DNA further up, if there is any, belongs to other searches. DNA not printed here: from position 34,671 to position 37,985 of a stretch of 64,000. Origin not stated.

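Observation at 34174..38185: Low-GC insertion after tRNA-Val carrying a STAND NTPase-TPR protein and a coupled small acidic protein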

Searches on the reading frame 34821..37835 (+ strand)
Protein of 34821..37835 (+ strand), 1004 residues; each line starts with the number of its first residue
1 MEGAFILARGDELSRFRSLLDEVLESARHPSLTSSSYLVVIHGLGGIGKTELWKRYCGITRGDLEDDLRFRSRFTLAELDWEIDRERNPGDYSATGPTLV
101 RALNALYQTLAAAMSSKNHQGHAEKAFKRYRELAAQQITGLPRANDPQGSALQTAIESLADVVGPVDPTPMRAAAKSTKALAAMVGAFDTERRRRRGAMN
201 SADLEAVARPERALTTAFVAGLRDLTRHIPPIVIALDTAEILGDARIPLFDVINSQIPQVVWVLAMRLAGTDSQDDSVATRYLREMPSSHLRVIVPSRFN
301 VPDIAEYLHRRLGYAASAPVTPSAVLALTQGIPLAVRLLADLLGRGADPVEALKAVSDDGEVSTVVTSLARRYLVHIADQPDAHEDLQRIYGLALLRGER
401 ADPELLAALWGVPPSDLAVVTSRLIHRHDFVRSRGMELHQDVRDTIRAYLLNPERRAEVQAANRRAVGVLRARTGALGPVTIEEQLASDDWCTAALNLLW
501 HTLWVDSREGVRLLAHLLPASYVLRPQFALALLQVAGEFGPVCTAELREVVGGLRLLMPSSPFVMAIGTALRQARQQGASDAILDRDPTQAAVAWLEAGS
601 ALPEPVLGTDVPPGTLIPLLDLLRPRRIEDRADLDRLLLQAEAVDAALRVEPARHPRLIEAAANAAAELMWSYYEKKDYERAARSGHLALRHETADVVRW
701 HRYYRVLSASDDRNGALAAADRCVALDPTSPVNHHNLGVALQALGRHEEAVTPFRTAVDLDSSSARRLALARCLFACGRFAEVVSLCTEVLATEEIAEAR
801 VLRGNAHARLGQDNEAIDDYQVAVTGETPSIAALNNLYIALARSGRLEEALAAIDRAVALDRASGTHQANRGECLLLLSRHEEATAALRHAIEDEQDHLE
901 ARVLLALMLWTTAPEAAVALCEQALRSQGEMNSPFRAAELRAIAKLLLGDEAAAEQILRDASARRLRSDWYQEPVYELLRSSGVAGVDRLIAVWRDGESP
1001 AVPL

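Call 8: search_protein_families(library=pfam, proteins=[window:34821-37835:+], max_evalue=0.1)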
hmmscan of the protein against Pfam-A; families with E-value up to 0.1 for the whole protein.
window:34821-37835:+ (1004 aa): 16 families
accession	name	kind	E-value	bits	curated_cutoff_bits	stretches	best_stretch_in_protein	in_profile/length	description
PF00515.34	TPR_1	-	3.5e-14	52.3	27.8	2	734-763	4-33/34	Tetratricopeptide repeat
PF07719.23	TPR_2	-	9.8e-14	50.7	27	2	734-761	4-31/34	Tetratricopeptide repeat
PF12895.13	ANAPC3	-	1e-09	39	27.2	2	715-784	7-76/82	Anaphase-promoting complex, cyclosome, subunit 3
PF13414.12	TPR_11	-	2.8e-09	36.9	26.8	0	743-765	6-28/42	TPR repeat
PF13181.12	TPR_8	-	9.1e-09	35.2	25.7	1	734-762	4-32/34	Tetratricopeptide repeat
PF13431.12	TPR_17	-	5e-06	26.8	24.4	1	721-751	3-33/34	Tetratricopeptide repeat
PF13424.12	TPR_12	-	7.9e-06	26.4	30.1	2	734-779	6-53/77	Tetratricopeptide repeat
PF23914.1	TPR_CcmH_CycH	-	2.5e-05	24.6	42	0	845-909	64-131/158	Cytochrome c-type biogenesis protein H TPR domain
PF14559.12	TPR_19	-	6.1e-05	23.7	25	0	842-906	2-66/68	Tetratricopeptide repeat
PF13176.12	TPR_7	-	0.00015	22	27.9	0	734-758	2-28/36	Tetratricopeptide repeat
PF13432.12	TPR_16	-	0.00047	21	32.7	1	840-892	6-58/65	Tetratricopeptide repeat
PF13371.12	TPR_9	-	0.0011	19.4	35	1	709-771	7-69/73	Tetratricopeptide repeat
PF13428.12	TPR_14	-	0.0029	18.6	23.5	0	839-865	9-35/44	Tetratricopeptide repeat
PF24575.1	TPR_Slam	-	0.0035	18.2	35.2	0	110-137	51-77/104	Surface lipoprotein assembly modifier, N-terminal TPR repeats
PF13174.12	TPR_6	-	0.0083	17.2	26.3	0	736-759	5-28/33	Tetratricopeptide repeat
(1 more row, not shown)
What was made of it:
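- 36798..37550 (+): TPR sensor arm (residues about 660-910). Pfam TPR_1 at 3.5e-14, TPR_2 at 9.8e-14 and others (call 8).
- On STAND NTPase superfamily: TPR_1 and TPR_2 at E about 1e-14 over residues 660-910 (call 8).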

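Call 9: search_protein_families(library=padloc, proteins=[window:34821-37835:+], max_evalue=0.1)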
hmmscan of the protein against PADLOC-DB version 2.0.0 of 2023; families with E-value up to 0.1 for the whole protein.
window:34821-37835:+ (1004 aa): 0 families
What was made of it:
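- On RADAR: There is no PADLOC RdrA or RdrB hit (call 9).
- Closest known: Avs / AVAST antiviral STAND NTPases. Different: No PADLOC Avs model hits it (call 9).
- Closest known: RADAR. Different: There is no PADLOC RdrA hit (call 9).
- Tried and rejected: Known defence family: PADLOC gave no hit (call 9).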

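Call 10: search_protein_families(library=ncbifam, proteins=[window:34821-37835:+], max_evalue=0.1)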
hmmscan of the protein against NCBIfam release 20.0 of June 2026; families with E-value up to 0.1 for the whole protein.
window:34821-37835:+ (1004 aa): 13 families
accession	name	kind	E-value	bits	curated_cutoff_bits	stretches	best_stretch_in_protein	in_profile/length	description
NF040959.1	MamA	equivalog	2.6e-15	56.4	200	2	661-761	103-203/204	magnetosome protein MamA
TIGR02917.1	PEP_TPR_lipo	equivalog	3.3e-14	51.8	312.2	2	734-909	59-237/899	XrtA/PEP-CTERM system TPR-repeat protein PrsT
NF033762.1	social_mot_Tgl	equivalog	6e-10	38.9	225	1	715-889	49-228/252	social motility TPR repeat lipoprotein Tgl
TIGR02521.1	type_IV_pilW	equivalog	1.1e-09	38.2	154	2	797-905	65-175/234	type IV pilus biogenesis/stability protein PilW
TIGR02552.1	LcrH_SycD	equivalog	2e-07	30.8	104.8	2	672-766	27-121/136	SycD/LcrH family type III secretion system chaperone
NF008391.2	PRK11189.1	equivalog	4.4e-05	23.1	250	1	788-898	56-167/297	lipoprotein NlpI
NF033920.0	C39_PA2778_fam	equivalog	7.7e-05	22.2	150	1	799-861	192-254/255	PA2778 family cysteine peptidase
NF033758.1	gliding_GltE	equivalog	0.0006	18.9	225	2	734-908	89-265/411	adventurous gliding motility TPR repeat lipoprotein GltE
NF047558.1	TPR_END_plus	domain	0.0065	16.4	32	0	870-898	4-32/56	TPR end-of-group domain-containing protein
NF052415.1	T3SS_chap_SctY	equivalog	0.012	16.1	70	0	833-893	42-105/106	type III secretion apparatus assembly chaperone SctY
NF008520.0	PRK11447.1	equivalog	0.019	12.7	858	0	802-865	274-337/1157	cellulose synthase complex outer membrane protein BcsC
NF011886.0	PRK15359.1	equivalog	0.042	13.6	146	0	717-765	78-126/144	type III secretion system chaperone protein SscB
NF002725.1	PRK02603.1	equivalog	0.074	13.1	143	0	778-856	49-131/173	photosystem I assembly protein Ycf3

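Call 11: find_homologous_proteins(query=window:34821-37835:+)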
Query window:34821-37835:+ (1004 aa): 63 proteins with E <= 0.001 among 8000 candidates.
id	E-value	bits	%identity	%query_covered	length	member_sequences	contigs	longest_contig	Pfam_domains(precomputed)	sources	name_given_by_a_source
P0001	7.1e-155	536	36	92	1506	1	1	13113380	PF03704.24,PF13431.13,PF23914.2,PF13414.13,PF12569.15,PF17004.12,PF13428.13,PF14559.13,PF13371.13,PF00515.35,PF12895.14,PF13424.13,PF21033.5,PF13432.13,PF13429.13,PF13181.13,PF01239.29,PF07719.24,PF13174.13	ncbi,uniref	ncbi:tetratricopeptide repeat protein [Dactylosporangium sp. CA-233914]|uniref:tetratricopeptide rep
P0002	3.4e-151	524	36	89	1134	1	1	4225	PF03704.24,PF13431.13,PF23914.2,PF12862.14,PF13414.13,PF21545.4,PF12569.15,PF13428.13,PF01471.24,PF07721.21,PF14559.13,PF13371.13,PF00515.35,PF13424.13,PF21033.5,PF13432.13,PF13429.13,PF13181.13,PF12968.14,PF01239.29,PF07719.24,PF13174.13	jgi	jgi:tetratricopeptide (TPR) repeat protein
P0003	6.4e-143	496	34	90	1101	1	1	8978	PF03704.24,PF13431.13,PF23914.2,PF13414.13,PF13428.13,PF14559.13,PF13371.13,PF00515.35,PF25455.3,PF12895.14,PF13424.13,PF21033.5,PF13432.13,PF13181.13,PF07719.24,PF13174.13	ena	-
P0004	5.5e-140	487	37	78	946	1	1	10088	PF13431.13,PF13414.13,PF00515.35,PF13424.13,PF13181.13,PF07719.24,PF13191.13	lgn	-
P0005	2.7e-139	484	36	99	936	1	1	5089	PF14559.13,PF13431.13,PF13414.13,PF00515.35,PF13424.13,PF13432.13,PF13428.13,PF13181.13,PF07719.24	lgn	-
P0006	9.9e-136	473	37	100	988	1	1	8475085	PF13431.13,PF23914.2,PF13414.13,PF13176.13,PF13428.13,PF13191.13,PF14559.13,PF13371.13,PF00515.35,PF12895.14,PF13424.13,PF13432.13,PF13181.13,PF07719.24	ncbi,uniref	ncbi:tetratricopeptide repeat protein [Actinoplanes sp. CA-015351]|uniref:tetratricopeptide repeat p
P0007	3.0e-124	434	42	58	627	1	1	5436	-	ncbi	ncbi:MAG TPA: hypothetical protein VF228_26395, partial [Iamia sp.]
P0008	3.2e-119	418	37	77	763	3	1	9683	-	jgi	jgi:hypothetical protein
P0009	4.1e-119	418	34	99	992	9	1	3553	PF13431.13,PF13414.13,PF13176.13,PF13428.13,PF14559.13,PF13371.13,PF00515.35,PF12895.14,PF13424.13,PF13432.13,PF13181.13,PF07719.24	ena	-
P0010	3.1e-117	411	34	99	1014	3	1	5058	PF14559.13,PF03704.24,PF13431.13,PF13414.13,PF00515.35,PF13424.13,PF13432.13,PF13428.13,PF13181.13,PF07719.24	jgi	jgi:tetratricopeptide (TPR) repeat protein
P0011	1.0e-116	410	31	92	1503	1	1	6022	PF03704.24,PF13414.13,PF12569.15,PF13374.13,PF07721.21,PF00515.35,PF13424.13,PF07719.24,PF13174.13,PF13431.13,PF23914.2,PF25062.2,PF07720.19,PF13176.13,PF13428.13,PF04733.21,PF14559.13,PF20489.4,PF13371.13,PF12895.14,PF21033.5,PF13432.13,PF13181.13,PF01239.29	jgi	jgi:tetratricopeptide (TPR) repeat protein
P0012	4.7e-112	394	33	99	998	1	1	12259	PF13431.13,PF23914.2,PF13414.13,PF13176.13,PF13428.13,PF14559.13,PF13371.13,PF00515.35,PF13424.13,PF13432.13,PF13181.13,PF07719.24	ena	-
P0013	8.7e-112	393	42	54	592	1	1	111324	-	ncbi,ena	-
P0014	6.3e-111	390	32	88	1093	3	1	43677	PF03704.24,PF13431.13,PF13414.13,PF13428.13,PF13191.13,PF14559.13,PF13371.13,PF00515.35,PF13424.13,PF13432.13,PF13181.13,PF07719.24,PF25199.2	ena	-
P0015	3.7e-109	385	36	55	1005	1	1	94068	PF14559.13,PF13431.13,PF13414.13,PF13371.13,PF00515.35,PF13424.13,PF13432.13,PF13428.13,PF13181.13,PF07719.24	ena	-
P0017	1.8e-92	329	31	99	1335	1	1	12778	PF13431.13,PF23914.2,PF13414.13,PF13176.13,PF12569.15,PF13428.13,PF13191.13,PF13374.13,PF14559.13,PF00515.35,PF12895.14,PF13424.13,PF13432.13,PF13181.13,PF07719.24,PF13174.13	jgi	jgi:Flp pilus assembly protein TadD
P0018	9.9e-92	327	37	55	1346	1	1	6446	PF13431.13,PF23914.2,PF13414.13,PF13176.13,PF13428.13,PF13191.13,PF13374.13,PF14559.13,PF00515.35,PF13424.13,PF13432.13,PF13181.13,PF07719.24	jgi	jgi:Flp pilus assembly protein TadD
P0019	4.9e-91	325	35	55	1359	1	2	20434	PF13431.13,PF23914.2,PF13414.13,PF13176.13,PF13428.13,PF13191.13,PF13374.13,PF14559.13,PF00515.35,PF13424.13,PF13432.13,PF13181.13,PF07719.24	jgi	jgi:Flp pilus assembly protein TadD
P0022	7.6e-85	304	34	55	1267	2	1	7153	PF13431.13,PF23914.2,PF13414.13,PF13176.13,PF13428.13,PF13191.13,PF13374.13,PF07721.21,PF14559.13,PF13371.13,PF00515.35,PF12895.14,PF13424.13,PF21033.5,PF13432.13,PF13429.13,PF13181.13,PF07719.24,PF13174.13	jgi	jgi:Flp pilus assembly protein TadD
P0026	1.0e-78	284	29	99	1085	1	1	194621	PF13431.13,PF23914.2,PF13414.13,PF13176.13,PF13428.13,PF13191.13,PF13374.13,PF07721.21,PF14559.13,PF24575.2,PF13371.13,PF00515.35,PF12895.14,PF13424.13,PF13432.13,PF13181.13,PF07719.24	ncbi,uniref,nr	ncbi:tetratricopeptide repeat protein [Streptomyces sp. V4-01]|uniref:Tetratricopeptide repeat prote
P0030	1.7e-73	267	31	75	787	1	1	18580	PF14559.13,PF13431.13,PF13414.13,PF00515.35,PF13424.13,PF13432.13,PF13181.13,PF07719.24,PF13191.13,PF13374.13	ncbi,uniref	ncbi:tetratricopeptide repeat protein [Actinomadura napierensis]|uniref:Orc1-like AAA ATPase domain-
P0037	9.2e-66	241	32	61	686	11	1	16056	PF13191.13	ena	-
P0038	3.7e-65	239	29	88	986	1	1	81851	PF13431.13,PF23914.2,PF13414.13,PF13176.13,PF13428.13,PF13191.13,PF14559.13,PF13371.13,PF00515.35,PF13424.13,PF13432.13,PF13181.13,PF07719.24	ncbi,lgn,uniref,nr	ncbi:tetratricopeptide repeat protein [Amycolatopsis sp. RTGN1]|uniref:tetratricopeptide repeat prot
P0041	8.9e-62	228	34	52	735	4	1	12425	PF13191.13,PF11154.14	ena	-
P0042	3.5e-60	222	33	56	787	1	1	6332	PF14559.13,PF13414.13,PF13432.13,PF07719.24,PF13191.13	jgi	jgi:tetratricopeptide (TPR) repeat protein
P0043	6.2e-60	222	32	53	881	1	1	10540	PF13191.13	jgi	jgi:tetratricopeptide (TPR) repeat protein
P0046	3.4e-54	203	30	51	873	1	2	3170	PF14559.13,PF13371.13,PF07719.24,PF13191.13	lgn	-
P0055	2.2e-29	121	26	89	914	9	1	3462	PF13431.13,PF23914.2,PF13414.13,PF13176.13,PF13428.13,PF13191.13,PF13374.13,PF14559.13,PF13371.13,PF00515.35,PF12895.14,PF13424.13,PF21033.5,PF13432.13,PF13181.13,PF07719.24,PF13174.13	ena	-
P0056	1.1e-25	108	27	53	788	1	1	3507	PF13431.13,PF23914.2,PF13414.13,PF13176.13,PF13428.13,PF13191.13,PF13374.13,PF14559.13,PF24575.2,PF13371.13,PF00515.35,PF13424.13,PF13432.13,PF13181.13,PF07719.24,PF13174.13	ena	-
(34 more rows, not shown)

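Call 12: search_solved_structures(query=window:34821-37835:+, max_evalue=1)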
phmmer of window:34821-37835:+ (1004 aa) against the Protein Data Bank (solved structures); distinct sequences matched with E-value up to 1: 102 (the best 60 are shown).
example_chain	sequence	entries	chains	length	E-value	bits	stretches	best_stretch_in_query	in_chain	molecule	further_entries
9qhb_A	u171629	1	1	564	9.8e-34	120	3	664-870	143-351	Engineered tetratricopeptide repeat protein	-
8bu0_A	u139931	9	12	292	9.5e-29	103.5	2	671-873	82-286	Consensus tetratricopeptide repeat protein | Crystal structure of an 8-repeat consensus TPR superhelix with Zinc. | Monomer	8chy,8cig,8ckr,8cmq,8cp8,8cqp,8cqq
9qhc_A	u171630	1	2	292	1.8e-22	82.7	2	665-866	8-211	Engineered tetratricopeptide repeat protein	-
6een_D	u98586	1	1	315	2e-14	56.1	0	808-853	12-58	Designer Pentatricopeptide Protein dPPR10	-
6een_B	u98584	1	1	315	3.9e-11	45.2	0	808-855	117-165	Designer Pentatricopeptide Protein dPPR10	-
4wsl_A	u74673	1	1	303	1.4e-09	40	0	810-854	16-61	Pentatricopeptide repeat protein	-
1w3b_A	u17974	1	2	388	3.1e-09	38.9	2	768-897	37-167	UDP-N-ACETYLGLUCOSAMINE--PEPTIDE N-ACETYLGLUCOSAMINYLTRANSFERASE 110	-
6eou_A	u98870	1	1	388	9.1e-09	37.3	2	768-897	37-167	UDP-N-acetylglucosamine--peptide N-acetylglucosaminyltransferase 110 kDa subunit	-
7ntf_A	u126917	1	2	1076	1.5e-08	36.6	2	768-897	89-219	Isoform 1 of UDP-N-acetylglucosamine--peptide N-acetylglucosaminyltransferase 110 kDa subu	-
7yeh_B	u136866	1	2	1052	1.5e-08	36.6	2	768-897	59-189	UDP-N-acetylglucosamine--peptide N-acetylglucosaminyltransferase 110 kDa subunit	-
7yea_A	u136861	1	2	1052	1.5e-08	36.6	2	768-897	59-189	UDP-N-acetylglucosamine--peptide N-acetylglucosaminyltransferase 110 kDa subunit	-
8ch0_A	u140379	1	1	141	1.1e-07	33.8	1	735-861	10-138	Consensus tetratricopeptide repeat protein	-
2fo7_A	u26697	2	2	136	1.3e-07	33.6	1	735-861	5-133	SYNTHETIC CONSENSUS TPR PROTEIN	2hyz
6een_C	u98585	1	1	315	7.6e-07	31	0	808-854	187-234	Designer Pentatricopeptide Protein dPPR10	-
6een_A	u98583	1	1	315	2.1e-06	29.5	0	808-855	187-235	Designer Pentatricopeptide Protein dPPR10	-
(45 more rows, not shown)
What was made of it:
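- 36798..37550 (+): PDB consensus-TPR proteins match at 1e-33 (call 12).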

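Call 24: find_encoding_contigs(protein=P0006, flank=6000, max_places=2)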
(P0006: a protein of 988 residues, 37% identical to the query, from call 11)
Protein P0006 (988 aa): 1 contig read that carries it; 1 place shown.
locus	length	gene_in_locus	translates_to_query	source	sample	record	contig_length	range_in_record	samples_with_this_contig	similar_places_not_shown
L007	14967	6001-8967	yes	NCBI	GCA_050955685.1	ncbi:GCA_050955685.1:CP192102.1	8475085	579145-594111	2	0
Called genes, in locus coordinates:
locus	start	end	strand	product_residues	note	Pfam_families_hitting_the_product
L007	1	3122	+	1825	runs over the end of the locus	PF01108:Tissue_fac (faint), PF10179:NDNF (faint), PF16656:Pur_ac_phosph_N (faint), PF25832:Fn3_SaeA_2nd (faint), PF25834:Fn3_SaeA_4th (faint), PF00041:fn3 (weak), PF00041:fn3, PF00041:fn3, +3 more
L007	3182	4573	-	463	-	PF01019:G_glu_transpept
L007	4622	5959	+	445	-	PF07690:MFS_1, PF13347:MFS_2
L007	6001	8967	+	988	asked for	PF13191:AAA_16 (weak), PF13428:TPR_14 (faint), PF14559:TPR_19 (faint), PF13371:TPR_9 (faint), PF00515:TPR_1, PF07719:TPR_2, PF13414:TPR_11 (weak), PF13432:TPR_16, +6 more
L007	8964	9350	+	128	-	PF18908:DUF5663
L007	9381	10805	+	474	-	PF00282:Pyridoxal_deC, PF00266:Aminotran_5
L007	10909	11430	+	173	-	PF01058:Oxidored_q6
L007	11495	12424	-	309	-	PF01379:Porphobil_deam, PF03900:Porphobil_deamC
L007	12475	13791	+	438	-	PF01636:APH (faint), PF10009:DUF2252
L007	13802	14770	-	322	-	PF19487:DUF6023 (faint)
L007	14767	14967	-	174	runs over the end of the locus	PF04542:Sigma70_r2, PF13384:HTH_23 (faint), PF08281:Sigma70_r4_2, PF04545:Sigma70_r4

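Call 25: find_encoding_contigs(protein=P0012, flank=6000, max_places=2)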
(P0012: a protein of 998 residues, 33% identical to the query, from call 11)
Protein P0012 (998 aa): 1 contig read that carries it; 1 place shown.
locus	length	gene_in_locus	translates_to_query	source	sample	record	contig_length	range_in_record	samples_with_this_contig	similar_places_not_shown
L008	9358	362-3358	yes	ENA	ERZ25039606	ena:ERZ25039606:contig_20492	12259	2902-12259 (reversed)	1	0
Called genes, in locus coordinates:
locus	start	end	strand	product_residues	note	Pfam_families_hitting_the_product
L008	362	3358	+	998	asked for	PF23914:TPR_CcmH_CycH (faint), PF13414:TPR_11 (weak), PF13432:TPR_16, PF00515:TPR_1 (weak), PF13414:TPR_11 (weak), PF14559:TPR_19 (weak), PF13432:TPR_16 (weak), PF14559:TPR_19 (weak), +7 more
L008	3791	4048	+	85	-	PF10706:Aminoglyc_resit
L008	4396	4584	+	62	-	-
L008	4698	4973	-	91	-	-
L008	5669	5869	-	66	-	-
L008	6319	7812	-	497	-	PF00078:RVT_1, PF08388:GIIM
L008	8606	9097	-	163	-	PF14588:YjgF_endoribonc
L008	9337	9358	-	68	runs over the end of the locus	-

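Call 26: find_encoding_contigs(protein=P0001, flank=6000, max_places=2)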
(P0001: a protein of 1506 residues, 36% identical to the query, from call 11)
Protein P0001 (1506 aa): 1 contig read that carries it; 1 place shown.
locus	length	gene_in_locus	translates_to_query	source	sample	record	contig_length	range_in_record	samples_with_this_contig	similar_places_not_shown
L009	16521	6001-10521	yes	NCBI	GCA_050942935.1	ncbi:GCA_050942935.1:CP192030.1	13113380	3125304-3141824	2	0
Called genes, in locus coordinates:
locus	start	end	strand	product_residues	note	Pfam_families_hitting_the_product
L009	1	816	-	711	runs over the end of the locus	PF01243:PNPOx_N, PF00970:FAD_binding_6, PF00175:NAD_binding_1, PF08030:NAD_binding_6 (weak), PF00111:Fer2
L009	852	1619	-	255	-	PF08021:FAD_binding_9, PF04954:SIP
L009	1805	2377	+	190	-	PF00440:TetR_N, PF17918:TetR_C_15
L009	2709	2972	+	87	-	-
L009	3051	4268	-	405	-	PF01494:FAD_binding_3, PF01266:DAO (weak)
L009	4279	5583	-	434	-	PF00722:Glyco_hydro_16, PF26113:GH16_XgeA (weak)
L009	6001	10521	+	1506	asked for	PF13414:TPR_11 (weak), PF13432:TPR_16 (weak), PF14559:TPR_19 (weak), PF13432:TPR_16, PF13371:TPR_9 (weak), PF13432:TPR_16 (weak), PF07719:TPR_2 (weak), PF13432:TPR_16 (weak), +14 more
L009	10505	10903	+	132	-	PF18908:DUF5663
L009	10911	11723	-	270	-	PF01209:Ubie_methyltran, PF13489:Methyltransf_23, PF13847:Methyltransf_31, PF08241:Methyltransf_11, PF08242:Methyltransf_12, PF13649:Methyltransf_25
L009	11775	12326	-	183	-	PF01966:HD (weak)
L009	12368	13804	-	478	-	PF05221:AdoHcyase, PF00670:AdoHcyase_NAD, PF02826:2-Hacid_dh_C (weak), PF07991:KARI_N (weak)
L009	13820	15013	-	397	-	PF00438:S-AdoMet_synt_N, PF02772:S-AdoMet_synt_M, PF02773:S-AdoMet_synt_C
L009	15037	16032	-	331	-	PF00108:Thiolase_N, PF08545:ACP_syn_III, PF08541:ACP_syn_III_C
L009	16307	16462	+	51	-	-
